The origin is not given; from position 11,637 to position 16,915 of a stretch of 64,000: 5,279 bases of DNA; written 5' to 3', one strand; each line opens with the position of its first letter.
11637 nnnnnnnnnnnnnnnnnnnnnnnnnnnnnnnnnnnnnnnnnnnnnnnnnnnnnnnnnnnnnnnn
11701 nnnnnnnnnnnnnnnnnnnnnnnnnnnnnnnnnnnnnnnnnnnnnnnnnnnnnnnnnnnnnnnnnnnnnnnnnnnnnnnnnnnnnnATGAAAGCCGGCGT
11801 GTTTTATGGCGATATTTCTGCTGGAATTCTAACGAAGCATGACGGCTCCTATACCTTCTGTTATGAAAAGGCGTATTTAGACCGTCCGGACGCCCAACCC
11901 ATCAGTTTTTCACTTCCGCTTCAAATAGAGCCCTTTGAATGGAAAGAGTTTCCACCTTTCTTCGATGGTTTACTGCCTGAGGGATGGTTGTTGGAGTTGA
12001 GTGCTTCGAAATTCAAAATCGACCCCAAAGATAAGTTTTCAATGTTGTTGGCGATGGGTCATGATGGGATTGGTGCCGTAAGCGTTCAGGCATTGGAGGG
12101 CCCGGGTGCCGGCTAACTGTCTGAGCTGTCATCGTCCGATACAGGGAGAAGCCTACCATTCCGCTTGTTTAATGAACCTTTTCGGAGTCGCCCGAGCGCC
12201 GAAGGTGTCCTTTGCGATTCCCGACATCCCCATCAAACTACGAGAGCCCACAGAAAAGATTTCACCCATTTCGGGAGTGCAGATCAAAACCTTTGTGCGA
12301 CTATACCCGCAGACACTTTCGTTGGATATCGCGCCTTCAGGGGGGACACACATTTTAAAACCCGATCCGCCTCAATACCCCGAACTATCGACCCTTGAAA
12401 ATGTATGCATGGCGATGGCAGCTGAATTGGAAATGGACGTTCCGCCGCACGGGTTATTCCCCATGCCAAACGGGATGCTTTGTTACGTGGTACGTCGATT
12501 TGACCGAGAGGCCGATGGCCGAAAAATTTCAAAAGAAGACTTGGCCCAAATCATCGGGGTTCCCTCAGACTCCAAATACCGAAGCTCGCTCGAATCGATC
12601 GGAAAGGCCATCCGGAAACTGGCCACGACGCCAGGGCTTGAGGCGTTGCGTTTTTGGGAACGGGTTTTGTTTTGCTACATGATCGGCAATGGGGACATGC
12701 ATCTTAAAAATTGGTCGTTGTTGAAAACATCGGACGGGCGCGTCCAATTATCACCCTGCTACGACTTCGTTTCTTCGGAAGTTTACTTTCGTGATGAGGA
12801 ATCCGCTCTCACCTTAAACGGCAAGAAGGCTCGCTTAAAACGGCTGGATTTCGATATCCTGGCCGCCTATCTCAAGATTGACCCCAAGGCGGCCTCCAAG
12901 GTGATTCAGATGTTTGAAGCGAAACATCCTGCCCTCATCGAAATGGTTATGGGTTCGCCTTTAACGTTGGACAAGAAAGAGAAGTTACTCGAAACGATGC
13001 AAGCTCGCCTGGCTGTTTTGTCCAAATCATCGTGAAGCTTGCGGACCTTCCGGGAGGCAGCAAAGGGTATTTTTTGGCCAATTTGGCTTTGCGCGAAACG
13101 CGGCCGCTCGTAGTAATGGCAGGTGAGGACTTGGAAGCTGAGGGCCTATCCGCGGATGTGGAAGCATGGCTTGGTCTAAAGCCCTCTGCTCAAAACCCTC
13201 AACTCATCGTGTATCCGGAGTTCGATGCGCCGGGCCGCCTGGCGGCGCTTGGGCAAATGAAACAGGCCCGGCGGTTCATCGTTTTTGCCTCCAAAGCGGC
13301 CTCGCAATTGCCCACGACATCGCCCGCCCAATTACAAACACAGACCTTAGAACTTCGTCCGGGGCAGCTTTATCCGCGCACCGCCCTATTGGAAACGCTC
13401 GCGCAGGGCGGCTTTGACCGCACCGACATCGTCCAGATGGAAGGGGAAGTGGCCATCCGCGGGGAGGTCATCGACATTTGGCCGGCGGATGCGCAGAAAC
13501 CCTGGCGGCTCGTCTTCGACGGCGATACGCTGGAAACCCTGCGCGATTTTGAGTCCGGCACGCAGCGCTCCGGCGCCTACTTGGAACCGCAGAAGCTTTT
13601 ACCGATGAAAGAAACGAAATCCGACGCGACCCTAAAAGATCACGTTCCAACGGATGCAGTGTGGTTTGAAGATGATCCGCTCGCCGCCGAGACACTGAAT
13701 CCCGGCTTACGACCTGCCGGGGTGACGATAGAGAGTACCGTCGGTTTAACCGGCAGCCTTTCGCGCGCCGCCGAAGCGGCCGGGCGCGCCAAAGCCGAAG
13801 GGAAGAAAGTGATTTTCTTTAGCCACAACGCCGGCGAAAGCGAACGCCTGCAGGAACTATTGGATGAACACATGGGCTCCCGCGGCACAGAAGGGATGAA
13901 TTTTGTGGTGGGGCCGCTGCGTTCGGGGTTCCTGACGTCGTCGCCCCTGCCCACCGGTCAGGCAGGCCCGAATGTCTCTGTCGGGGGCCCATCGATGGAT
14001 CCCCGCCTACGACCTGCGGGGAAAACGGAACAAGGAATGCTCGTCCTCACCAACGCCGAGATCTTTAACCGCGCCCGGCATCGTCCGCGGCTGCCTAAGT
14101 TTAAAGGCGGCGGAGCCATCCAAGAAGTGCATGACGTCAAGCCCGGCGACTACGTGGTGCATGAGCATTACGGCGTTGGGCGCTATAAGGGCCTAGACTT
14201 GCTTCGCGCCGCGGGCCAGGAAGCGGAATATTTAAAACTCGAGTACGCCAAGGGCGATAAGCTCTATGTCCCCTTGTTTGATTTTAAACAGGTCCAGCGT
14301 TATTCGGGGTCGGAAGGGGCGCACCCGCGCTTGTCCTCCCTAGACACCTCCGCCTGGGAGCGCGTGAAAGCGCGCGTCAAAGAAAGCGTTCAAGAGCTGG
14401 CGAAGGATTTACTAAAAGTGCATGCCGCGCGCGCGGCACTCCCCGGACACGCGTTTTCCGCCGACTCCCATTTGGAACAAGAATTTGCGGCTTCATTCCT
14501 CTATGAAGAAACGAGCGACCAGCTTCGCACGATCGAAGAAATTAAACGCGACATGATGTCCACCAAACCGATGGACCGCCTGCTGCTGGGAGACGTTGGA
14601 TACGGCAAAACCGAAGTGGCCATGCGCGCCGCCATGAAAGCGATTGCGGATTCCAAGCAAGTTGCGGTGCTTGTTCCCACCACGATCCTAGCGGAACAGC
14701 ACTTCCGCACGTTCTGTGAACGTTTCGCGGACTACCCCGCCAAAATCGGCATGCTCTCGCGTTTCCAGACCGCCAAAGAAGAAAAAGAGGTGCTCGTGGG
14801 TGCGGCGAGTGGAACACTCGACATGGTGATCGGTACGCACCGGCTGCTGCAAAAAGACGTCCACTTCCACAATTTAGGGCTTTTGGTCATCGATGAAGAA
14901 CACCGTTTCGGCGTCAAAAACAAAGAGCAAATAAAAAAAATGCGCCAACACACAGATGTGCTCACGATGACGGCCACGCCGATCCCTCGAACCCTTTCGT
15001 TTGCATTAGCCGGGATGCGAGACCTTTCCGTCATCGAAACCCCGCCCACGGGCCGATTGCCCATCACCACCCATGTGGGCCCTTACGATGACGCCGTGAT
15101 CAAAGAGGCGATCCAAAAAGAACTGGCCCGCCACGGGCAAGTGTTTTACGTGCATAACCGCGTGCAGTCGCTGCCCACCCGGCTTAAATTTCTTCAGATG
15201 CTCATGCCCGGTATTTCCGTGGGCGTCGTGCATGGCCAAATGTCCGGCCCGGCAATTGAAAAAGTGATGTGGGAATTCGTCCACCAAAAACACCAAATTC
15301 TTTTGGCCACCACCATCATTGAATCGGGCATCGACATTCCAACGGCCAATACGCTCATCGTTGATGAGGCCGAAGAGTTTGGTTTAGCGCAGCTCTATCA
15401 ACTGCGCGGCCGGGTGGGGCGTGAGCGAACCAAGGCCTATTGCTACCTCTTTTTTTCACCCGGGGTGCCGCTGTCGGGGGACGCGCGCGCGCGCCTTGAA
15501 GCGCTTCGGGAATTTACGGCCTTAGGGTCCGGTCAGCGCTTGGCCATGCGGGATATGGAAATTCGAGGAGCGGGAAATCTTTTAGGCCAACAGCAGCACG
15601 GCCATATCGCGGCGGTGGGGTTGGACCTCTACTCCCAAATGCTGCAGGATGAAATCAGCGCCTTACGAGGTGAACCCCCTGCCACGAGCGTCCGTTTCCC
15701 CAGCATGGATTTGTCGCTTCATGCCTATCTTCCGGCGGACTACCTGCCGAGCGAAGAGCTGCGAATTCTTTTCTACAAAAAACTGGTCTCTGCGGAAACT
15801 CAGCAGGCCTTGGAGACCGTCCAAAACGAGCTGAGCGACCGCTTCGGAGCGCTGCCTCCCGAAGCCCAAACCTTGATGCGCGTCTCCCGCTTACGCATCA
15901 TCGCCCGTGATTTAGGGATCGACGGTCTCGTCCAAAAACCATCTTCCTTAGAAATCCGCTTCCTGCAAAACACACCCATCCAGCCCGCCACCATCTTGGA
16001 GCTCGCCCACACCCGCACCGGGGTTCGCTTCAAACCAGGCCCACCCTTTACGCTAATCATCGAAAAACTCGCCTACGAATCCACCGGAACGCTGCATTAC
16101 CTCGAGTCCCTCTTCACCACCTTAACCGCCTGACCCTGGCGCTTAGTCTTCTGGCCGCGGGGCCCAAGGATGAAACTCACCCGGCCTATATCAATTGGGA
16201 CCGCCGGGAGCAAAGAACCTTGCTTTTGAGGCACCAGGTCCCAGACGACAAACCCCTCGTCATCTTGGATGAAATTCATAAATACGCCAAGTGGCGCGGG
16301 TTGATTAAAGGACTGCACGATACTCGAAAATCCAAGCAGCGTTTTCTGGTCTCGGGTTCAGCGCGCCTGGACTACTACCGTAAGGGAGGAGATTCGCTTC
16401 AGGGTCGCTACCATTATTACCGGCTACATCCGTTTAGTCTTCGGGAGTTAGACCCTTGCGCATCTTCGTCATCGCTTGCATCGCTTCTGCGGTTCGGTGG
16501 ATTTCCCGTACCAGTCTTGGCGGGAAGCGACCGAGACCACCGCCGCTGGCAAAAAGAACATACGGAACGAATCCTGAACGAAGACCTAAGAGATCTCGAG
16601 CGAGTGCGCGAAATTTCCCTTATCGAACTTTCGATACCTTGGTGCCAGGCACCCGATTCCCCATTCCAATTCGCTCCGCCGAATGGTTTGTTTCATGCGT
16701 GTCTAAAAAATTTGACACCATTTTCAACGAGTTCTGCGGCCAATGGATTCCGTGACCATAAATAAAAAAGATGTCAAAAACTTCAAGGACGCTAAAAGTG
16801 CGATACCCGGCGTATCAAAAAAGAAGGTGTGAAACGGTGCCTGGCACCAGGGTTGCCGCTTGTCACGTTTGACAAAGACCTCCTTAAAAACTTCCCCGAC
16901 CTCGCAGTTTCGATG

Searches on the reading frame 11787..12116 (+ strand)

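Call 29: search_protein_families(library=padloc, proteins=[window:11787-12116:+], max_evalue=0.01)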
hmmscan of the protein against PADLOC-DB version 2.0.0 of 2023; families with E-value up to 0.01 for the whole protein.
window:11787-12116:+ (109 aa): 0 families

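Call 97: search_protein_families(library=pfam, proteins=[window:11787-12116:+], max_evalue=0.0001)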
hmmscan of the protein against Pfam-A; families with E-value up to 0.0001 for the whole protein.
window:11787-12116:+ (109 aa): 1 family
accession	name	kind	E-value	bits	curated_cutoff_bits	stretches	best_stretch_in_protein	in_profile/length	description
PF13657.11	Couple_hipA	-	3.1e-27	95.4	22.5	1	5-100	3-98/99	HipA N-terminal domain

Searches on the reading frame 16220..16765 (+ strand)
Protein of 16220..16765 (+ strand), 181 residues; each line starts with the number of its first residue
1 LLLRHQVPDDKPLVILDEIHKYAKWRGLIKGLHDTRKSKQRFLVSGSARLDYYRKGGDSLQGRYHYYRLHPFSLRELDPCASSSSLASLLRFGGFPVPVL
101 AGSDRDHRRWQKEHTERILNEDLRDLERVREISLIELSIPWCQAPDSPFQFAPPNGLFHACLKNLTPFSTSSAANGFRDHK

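Call 18: search_protein_families(library=pfam, proteins=[window:16220-16765:+], max_evalue=0.001)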
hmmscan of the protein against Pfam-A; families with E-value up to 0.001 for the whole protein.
window:16220-16765:+ (181 aa): 1 family
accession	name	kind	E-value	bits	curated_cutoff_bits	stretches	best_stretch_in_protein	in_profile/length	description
PF13173.12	AAA_14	-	1.8e-15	57.5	27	1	7-77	58-128/129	AAA domain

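Call 29: search_protein_families(library=padloc, proteins=[window:16220-16765:+], max_evalue=0.01)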
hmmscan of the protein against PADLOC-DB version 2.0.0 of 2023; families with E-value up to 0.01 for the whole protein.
window:16220-16765:+ (181 aa): 4 families
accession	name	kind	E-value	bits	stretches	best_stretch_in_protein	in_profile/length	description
PDLC04790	PDC-S01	-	1e-18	65.3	2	11-79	79-147/422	-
PDLC04791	PDC-S01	-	4.5e-13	46.7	1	9-119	79-189/395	-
PDLC04787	PDC-S01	-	4.8e-12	43.4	1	7-136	89-224/412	-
PDLC04789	PDC-S01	-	9.7e-12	42.6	1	7-135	70-199/375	-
